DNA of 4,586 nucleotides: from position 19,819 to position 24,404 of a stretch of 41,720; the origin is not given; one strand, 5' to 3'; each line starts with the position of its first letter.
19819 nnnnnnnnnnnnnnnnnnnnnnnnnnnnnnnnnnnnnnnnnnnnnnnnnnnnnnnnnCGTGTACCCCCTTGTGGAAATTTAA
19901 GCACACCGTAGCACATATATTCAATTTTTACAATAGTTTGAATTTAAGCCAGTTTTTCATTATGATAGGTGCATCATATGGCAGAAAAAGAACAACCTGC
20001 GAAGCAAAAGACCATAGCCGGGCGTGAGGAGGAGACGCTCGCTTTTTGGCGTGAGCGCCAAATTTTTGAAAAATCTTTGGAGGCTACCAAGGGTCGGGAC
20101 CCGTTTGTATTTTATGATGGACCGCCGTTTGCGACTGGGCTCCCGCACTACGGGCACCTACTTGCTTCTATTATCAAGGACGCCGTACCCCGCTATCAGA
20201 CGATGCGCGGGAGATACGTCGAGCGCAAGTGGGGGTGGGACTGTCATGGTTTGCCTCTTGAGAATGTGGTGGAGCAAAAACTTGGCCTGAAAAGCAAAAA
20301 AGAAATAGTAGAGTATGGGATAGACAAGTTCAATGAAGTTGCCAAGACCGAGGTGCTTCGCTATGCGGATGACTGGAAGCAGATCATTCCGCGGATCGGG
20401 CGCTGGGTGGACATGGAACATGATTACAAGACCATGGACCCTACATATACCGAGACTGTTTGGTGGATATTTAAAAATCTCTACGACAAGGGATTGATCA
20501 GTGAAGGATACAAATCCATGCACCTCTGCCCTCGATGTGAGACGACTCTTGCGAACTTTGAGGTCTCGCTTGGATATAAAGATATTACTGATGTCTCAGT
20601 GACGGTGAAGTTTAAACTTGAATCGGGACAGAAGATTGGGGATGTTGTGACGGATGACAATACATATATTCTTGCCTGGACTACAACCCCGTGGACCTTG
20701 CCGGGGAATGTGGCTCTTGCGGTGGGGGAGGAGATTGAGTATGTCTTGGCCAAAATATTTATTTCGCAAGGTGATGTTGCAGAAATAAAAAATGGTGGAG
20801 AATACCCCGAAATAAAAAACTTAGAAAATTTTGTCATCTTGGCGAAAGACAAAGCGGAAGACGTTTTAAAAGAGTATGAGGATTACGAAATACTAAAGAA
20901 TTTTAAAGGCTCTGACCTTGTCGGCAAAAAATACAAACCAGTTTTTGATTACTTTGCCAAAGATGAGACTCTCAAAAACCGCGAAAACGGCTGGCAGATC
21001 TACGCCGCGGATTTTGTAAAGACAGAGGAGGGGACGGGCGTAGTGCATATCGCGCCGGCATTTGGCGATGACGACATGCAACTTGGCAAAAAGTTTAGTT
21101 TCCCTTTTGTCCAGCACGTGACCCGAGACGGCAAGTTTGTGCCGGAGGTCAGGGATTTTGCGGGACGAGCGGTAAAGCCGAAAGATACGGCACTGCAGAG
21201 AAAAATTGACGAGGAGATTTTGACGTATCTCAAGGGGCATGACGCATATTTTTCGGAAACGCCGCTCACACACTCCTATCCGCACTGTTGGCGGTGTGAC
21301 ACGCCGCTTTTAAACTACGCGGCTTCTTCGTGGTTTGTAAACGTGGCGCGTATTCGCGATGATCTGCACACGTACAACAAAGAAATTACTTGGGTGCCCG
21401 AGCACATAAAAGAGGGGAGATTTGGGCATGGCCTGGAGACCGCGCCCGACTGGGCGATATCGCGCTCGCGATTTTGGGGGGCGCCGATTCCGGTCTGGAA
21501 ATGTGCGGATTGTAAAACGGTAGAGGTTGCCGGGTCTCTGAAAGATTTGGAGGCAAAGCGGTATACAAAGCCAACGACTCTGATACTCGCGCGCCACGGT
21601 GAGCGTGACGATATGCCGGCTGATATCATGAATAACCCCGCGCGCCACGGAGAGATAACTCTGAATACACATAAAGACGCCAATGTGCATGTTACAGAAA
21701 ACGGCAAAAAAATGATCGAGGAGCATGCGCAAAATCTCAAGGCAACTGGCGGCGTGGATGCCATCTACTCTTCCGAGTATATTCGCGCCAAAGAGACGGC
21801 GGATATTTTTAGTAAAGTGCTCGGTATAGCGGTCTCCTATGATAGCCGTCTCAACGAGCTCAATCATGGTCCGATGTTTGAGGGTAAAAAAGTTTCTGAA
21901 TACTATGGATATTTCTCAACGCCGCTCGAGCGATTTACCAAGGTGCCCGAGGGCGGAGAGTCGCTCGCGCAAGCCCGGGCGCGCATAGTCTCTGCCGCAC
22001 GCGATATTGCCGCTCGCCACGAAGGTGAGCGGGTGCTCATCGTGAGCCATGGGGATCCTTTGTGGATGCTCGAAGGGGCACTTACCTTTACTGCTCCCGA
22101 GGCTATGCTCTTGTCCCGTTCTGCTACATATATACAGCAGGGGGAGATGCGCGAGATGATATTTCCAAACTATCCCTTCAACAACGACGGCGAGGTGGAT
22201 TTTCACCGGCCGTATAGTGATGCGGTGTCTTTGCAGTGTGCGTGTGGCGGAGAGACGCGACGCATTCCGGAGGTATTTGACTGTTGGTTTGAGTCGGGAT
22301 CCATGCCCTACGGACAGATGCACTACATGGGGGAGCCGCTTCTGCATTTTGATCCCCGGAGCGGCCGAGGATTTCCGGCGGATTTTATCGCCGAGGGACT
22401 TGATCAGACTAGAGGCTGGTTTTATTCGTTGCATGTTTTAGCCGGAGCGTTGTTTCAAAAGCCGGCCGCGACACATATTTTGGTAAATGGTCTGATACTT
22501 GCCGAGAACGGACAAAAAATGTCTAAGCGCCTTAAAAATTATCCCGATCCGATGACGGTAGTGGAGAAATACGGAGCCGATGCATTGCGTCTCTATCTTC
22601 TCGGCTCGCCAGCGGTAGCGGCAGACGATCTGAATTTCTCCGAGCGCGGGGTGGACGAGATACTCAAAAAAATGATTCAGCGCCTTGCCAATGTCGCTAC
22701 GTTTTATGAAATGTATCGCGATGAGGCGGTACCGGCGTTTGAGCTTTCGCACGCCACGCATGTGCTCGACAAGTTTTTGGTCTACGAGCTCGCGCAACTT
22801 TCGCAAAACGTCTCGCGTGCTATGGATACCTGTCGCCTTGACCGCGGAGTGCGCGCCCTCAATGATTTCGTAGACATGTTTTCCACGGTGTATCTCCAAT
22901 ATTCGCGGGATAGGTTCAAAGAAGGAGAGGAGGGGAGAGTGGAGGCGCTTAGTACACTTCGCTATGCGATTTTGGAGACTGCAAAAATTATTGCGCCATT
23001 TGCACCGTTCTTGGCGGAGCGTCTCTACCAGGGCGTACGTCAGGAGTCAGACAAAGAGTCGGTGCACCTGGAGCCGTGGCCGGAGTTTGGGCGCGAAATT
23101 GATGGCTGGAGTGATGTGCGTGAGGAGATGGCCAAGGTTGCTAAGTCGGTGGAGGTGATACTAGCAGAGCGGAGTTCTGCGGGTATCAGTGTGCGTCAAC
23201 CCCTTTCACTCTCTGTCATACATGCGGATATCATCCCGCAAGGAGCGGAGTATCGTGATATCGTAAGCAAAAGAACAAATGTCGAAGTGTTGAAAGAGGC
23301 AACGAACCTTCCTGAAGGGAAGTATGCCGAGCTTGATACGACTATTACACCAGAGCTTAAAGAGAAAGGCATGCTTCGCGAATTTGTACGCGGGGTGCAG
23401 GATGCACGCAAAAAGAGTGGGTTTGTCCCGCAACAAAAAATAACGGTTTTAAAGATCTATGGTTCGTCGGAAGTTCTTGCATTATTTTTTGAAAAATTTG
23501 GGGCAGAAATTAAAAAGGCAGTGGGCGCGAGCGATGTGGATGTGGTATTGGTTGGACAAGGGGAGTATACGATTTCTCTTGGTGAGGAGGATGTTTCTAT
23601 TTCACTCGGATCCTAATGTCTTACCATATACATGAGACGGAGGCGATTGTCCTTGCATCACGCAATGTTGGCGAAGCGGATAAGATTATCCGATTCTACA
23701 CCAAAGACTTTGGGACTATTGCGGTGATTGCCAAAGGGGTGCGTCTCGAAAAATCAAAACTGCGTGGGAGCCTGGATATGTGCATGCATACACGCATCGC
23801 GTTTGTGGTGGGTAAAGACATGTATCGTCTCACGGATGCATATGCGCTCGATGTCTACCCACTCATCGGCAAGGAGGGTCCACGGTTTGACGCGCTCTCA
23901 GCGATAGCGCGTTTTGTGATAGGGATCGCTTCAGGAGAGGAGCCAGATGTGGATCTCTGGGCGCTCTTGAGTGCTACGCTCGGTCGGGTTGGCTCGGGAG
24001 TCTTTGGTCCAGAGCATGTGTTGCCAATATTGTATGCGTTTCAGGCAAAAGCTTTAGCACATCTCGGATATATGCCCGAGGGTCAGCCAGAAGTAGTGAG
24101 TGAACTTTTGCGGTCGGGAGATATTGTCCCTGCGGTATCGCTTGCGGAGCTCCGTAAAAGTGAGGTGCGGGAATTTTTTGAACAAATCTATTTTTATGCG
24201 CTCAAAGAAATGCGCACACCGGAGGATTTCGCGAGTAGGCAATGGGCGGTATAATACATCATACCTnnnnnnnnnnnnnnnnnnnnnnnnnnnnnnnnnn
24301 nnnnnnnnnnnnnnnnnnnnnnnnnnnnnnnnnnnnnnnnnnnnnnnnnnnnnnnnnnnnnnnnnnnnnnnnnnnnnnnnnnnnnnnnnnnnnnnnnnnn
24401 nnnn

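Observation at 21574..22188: IleRS carries a complete histidine-phosphatase (PGAM-like) domain nested inside its catalytic core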

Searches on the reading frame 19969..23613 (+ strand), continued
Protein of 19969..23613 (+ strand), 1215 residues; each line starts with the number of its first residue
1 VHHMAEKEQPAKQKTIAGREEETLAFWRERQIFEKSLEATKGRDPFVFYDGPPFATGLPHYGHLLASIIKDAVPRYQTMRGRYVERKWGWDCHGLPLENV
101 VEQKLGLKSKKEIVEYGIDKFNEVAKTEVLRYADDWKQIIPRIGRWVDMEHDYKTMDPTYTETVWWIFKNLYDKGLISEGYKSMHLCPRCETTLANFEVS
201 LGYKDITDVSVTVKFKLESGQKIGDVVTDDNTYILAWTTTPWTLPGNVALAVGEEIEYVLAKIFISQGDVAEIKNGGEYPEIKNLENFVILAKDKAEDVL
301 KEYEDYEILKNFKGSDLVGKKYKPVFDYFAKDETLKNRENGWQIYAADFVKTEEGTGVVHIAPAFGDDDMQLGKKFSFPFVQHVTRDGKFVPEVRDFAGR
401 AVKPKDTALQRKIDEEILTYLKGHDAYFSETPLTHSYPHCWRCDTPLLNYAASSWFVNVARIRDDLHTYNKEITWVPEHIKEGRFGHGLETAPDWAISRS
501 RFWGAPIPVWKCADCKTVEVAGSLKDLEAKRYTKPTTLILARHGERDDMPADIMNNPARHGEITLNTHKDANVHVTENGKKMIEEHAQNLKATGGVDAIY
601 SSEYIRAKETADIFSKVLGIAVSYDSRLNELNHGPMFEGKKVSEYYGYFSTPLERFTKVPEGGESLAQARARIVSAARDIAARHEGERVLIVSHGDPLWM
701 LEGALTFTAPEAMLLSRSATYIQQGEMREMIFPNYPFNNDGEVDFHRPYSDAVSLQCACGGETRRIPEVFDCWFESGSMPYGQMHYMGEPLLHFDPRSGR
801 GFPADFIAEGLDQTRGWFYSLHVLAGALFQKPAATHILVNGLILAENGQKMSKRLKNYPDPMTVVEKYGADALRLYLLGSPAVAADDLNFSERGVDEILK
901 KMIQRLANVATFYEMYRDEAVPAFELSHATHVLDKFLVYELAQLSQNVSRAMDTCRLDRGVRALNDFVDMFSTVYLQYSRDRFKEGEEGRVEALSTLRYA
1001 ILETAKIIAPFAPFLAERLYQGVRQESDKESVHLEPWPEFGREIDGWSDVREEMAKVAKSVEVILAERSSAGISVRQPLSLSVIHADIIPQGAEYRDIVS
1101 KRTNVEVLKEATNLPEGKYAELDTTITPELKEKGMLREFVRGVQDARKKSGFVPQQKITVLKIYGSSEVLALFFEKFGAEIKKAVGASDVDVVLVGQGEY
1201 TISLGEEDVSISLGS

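Call 82: fold_search(model_id=the predicted structure, library=pdb)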
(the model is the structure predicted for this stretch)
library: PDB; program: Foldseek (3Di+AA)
matches with E <= 10: 842; with E <= 0.001: 522
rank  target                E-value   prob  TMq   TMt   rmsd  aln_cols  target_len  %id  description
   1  7d5c                  3.5e-73  1.00  0.71  0.84   5.1      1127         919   30  IleRS in complex with a tRNA site inhibitor (released 2021-02-24)
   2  9wqt                  4.1e-73  1.00  0.71  0.84   5.0      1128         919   30  Crystal structure of Saccharomyces cerevisiae isoleucyl-tRNA synthetase in complex with reveromycin A and isoleucine (released 2026-04-08)
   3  8c9d                  1.0e-72  1.00  0.66  0.70   6.2      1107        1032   31  Priestia megaterium W130Q mutant of type 2 isoleucyl-tRNA synthetase complexed with an isoleucyl-adenylate analogue (released 2023-08-16)
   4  8c8v                  1.3e-72  1.00  0.66  0.70   6.4      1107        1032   31  Priestia megaterium mupirocin-resistant isoleucyl-tRNA synthetase 2 with a fully-resolved C-terminal tRNA-binding domain (released 2023-08-16)
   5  8c8w                  1.2e-71  1.00  0.66  0.69   6.5      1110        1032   30  Priestia megaterium mupirocin hyper-resistant HIGH motif mutant of type 2 isoleucyl-tRNA synthetase complexed with an is (released 2023-08-16)
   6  8c8u                  4.4e-71  1.00  0.69  0.74   5.2      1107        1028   31  Priestia megaterium mupirocin-resistant isoleucyl-tRNA synthetase 2 complexed with mupirocin (released 2023-08-23)
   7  9wqs                  5.6e-70  1.00  0.70  0.83   4.8      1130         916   30  Crystal structure of Saccharomyces cerevisiae isoleucyl-tRNA synthetase in complex with reveromycin A and isoleucine (released 2026-04-08)
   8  8wnd_A                1.5e-69  1.00  0.67  0.69   5.1      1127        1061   30  Crystal structure of Saccharomyces cerevisiae isoleucyl-tRNA synthetase in complex with tRNA(Ile) and isoleucine (released 2024-10-09)
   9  8z1p_A                2.3e-68  1.00  0.65  0.67   6.3      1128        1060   30  Crystal structure of Saccharomyces cerevisiae isoleucyl-tRNA synthetase in complex with a mimic tRNA(Met) and isoleuci (released 2024-12-18)
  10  1ile                  2.0e-66  1.00  0.65  0.85   5.5      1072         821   33  ISOLEUCYL-TRNA SYNTHETASE (released 1999-04-13)
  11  6ldk                  9.6e-66  1.00  0.60  0.79   6.6      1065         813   30  Isoleucyl-tRNA synthetase from Candida albicans complexed with a isoleucyl-adenylate (released 2020-11-04)
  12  8wnd_B                2.2e-65  1.00  0.67  0.78   5.6      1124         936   30  Crystal structure of Saccharomyces cerevisiae isoleucyl-tRNA synthetase in complex with tRNA(Ile) and isoleucine (released 2024-10-09)
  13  8c9e                  5.0e-52  1.00  0.61  0.71   9.4      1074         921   21  Priestia megaterium mupirocin-sensitive isoleucyl-tRNA synthetase 1 complexed with an isoleucyl-adenylate analogue (released 2023-08-16)
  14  8c9f                  1.8e-51  1.00  0.63  0.74   9.8      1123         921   21  Priestia megaterium inactive HIGH motif mutant of type1 isoleucyl-tRNA synthetase complexed with an isoleucyl-adenylate  (released 2023-08-16)
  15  1qu2_A                3.4e-45  1.00  0.62  0.73   8.6      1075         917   22  INSIGHTS INTO EDITING FROM AN ILE-TRNA SYNTHETASE STRUCTURE WITH TRNA(ILE) AND MUPIROCIN (released 1999-08-31)
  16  1qu3_A                6.6e-44  1.00  0.60  0.74   8.9      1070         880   22  INSIGHTS INTO EDITING FROM AN ILE-TRNA SYNTHETASE STRUCTURE WITH TRNA(ILE) AND MUPIROCIN (released 1999-08-31)
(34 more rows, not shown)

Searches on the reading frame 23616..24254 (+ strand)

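Call 20: search_protein_families(library=pfam, proteins=[window:23616-24254:+], max_evalue=0.001)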
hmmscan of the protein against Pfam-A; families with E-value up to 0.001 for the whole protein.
window:23616-24254:+ (212 aa): 2 families
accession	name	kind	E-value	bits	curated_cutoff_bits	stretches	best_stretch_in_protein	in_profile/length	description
PF11967.14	RecO_N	-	1.6e-17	63.7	27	1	5-79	3-78/80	Recombination protein O N terminal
PF02565.21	RecO_C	-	0.00041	20.6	22.1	1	93-157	9-69/157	Recombination protein O C terminal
